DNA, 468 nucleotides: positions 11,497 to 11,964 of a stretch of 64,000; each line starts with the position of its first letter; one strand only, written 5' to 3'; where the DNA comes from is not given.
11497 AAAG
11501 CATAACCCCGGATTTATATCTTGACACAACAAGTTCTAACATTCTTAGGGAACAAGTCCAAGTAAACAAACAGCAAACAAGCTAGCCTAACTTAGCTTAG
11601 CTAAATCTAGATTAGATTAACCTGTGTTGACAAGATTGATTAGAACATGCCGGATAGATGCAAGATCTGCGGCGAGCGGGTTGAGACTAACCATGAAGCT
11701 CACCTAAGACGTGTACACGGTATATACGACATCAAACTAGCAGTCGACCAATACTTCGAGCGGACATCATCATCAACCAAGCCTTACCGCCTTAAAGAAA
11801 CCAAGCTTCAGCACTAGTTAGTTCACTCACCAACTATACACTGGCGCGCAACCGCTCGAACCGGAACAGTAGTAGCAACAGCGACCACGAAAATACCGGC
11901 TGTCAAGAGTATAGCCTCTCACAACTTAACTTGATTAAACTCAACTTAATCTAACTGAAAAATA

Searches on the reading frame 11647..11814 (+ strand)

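Call 72: search_protein_families(library=pfam, proteins=[window:11647-11814:+], max_evalue=1)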
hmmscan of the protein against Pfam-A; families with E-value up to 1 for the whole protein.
seq(56 aa): 3 families
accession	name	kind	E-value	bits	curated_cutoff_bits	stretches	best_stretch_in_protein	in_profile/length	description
PF23645.1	IgD1_Trs65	-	0.075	13.1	27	1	2-52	5-55/209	TRAPP trafficking subunit Trs65 IgD1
PF01194.22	RNA_pol_N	-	0.14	12.8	26.9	1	2-34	3-35/58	RNA polymerases N / 8 kDa subunit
PF13894.12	zf-C2H2_4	-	0.19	12.9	27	1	4-24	2-24/24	C2H2-type zinc finger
